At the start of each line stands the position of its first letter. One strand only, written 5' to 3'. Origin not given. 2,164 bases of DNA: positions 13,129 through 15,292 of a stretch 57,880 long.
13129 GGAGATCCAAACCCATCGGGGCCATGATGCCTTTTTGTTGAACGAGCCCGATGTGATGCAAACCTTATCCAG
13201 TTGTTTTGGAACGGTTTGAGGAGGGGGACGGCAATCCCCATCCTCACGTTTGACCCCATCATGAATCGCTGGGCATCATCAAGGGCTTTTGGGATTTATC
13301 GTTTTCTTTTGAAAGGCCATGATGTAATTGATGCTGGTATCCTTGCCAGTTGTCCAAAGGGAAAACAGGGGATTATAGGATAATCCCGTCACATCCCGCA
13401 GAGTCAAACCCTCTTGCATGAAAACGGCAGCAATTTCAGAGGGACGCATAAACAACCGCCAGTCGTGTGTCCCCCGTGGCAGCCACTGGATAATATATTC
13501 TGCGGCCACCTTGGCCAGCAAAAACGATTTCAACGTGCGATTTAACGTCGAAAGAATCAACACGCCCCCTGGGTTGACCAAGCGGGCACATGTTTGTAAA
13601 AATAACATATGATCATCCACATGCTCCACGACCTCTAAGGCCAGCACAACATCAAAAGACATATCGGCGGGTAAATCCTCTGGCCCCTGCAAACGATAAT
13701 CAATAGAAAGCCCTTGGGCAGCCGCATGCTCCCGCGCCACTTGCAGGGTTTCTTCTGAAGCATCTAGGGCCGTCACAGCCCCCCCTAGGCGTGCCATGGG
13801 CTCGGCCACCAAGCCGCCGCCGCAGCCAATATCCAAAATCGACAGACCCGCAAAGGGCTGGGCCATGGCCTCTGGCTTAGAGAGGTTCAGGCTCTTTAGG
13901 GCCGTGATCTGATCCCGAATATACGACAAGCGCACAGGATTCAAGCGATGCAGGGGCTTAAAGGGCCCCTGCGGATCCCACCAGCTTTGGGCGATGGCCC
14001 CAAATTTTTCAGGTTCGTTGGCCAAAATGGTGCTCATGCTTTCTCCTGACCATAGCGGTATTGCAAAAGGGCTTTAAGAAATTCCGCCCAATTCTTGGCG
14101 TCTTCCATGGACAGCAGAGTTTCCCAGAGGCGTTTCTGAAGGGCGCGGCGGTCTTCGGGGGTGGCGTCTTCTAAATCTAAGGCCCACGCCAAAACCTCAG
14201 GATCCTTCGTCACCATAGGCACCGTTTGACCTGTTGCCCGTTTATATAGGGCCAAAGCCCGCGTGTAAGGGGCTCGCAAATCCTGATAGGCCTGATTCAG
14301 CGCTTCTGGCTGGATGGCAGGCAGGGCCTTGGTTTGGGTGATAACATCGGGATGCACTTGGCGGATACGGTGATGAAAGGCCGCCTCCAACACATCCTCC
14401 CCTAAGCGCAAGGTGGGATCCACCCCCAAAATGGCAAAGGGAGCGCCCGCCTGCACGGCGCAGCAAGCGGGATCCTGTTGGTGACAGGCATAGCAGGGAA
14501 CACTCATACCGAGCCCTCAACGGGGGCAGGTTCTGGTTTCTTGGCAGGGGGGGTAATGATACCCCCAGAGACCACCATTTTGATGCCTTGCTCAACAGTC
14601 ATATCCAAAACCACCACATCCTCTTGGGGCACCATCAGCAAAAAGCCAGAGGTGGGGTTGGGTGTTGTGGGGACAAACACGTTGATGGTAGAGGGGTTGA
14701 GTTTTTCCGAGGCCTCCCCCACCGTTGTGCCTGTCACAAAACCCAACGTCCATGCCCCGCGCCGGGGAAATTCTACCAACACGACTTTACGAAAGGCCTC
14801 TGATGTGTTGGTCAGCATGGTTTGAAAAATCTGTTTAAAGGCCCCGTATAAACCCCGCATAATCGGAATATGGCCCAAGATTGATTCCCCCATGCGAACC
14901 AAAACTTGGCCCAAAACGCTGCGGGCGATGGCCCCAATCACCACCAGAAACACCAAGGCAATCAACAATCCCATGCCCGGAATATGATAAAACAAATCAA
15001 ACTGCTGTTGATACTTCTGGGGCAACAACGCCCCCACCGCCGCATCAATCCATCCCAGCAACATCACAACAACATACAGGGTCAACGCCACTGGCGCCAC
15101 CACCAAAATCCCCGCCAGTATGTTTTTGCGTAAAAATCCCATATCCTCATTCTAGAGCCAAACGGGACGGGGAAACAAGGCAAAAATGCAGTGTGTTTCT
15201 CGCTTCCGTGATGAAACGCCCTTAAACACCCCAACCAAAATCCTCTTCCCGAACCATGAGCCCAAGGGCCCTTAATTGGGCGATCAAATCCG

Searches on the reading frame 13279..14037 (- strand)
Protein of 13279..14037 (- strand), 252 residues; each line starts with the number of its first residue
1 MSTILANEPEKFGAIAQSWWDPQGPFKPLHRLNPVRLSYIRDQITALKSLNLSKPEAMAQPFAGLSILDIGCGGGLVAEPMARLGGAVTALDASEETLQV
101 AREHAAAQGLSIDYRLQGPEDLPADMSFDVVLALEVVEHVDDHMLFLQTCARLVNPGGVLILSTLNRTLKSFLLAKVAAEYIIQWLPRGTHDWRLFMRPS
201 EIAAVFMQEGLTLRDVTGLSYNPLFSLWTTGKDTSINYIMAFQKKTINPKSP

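Call 69: search_protein_families(library=pfam, proteins=[window:13279-14037:-], max_evalue=0.0001)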
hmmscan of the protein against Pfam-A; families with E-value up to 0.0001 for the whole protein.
window:13279-14037:- (252 aa): 9 families
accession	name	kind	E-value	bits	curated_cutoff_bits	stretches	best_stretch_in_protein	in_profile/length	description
PF08241.18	Methyltransf_11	-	1.4e-23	83.8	21.2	1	68-162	1-95/95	Methyltransferase domain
PF13649.12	Methyltransf_25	-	5.4e-20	72.3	27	1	67-158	1-97/97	Methyltransferase domain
PF13489.12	Methyltransf_23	-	6.7e-19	68.6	27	1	59-214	18-162/164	Methyltransferase domain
PF08242.18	Methyltransf_12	-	1.8e-16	61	30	1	68-160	1-98/98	Methyltransferase domain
PF13847.12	Methyltransf_31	-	6e-16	58.9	27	1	63-169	3-114/145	Methyltransferase domain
PF02353.26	CMAS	-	2.9e-11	43.6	27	1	63-217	62-216/273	Mycolic acid cyclopropane synthetase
PF06325.19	PrmA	-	2.1e-08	34.5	22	1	63-165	163-261/296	Ribosomal protein L11 methyltransferase (PrmA)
PF01209.24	Ubie_methyltran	-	5.9e-07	29.5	20.1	1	60-183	44-171/233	ubiE/COQ5 methyltransferase family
PF05175.20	MTS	-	1.2e-05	25.5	23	1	65-133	33-104/170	Methyltransferase small domain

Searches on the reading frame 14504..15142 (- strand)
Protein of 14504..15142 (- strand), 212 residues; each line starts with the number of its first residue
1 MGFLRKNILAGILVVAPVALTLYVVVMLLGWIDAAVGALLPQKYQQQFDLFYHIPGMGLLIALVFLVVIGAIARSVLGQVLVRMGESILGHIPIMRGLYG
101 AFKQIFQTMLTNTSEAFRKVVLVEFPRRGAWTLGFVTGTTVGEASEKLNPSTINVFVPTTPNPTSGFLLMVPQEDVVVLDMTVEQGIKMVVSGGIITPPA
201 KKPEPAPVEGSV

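Call 69: search_protein_families(library=pfam, proteins=[window:14504-15142:-], max_evalue=0.0001)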
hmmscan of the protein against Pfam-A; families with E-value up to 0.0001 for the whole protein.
window:14504-15142:- (212 aa): 1 family
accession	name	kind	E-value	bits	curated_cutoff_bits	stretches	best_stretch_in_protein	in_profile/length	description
PF04367.18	DUF502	-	3.5e-33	114.1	23.8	1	60-165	1-107/107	Protein of unknown function (DUF502)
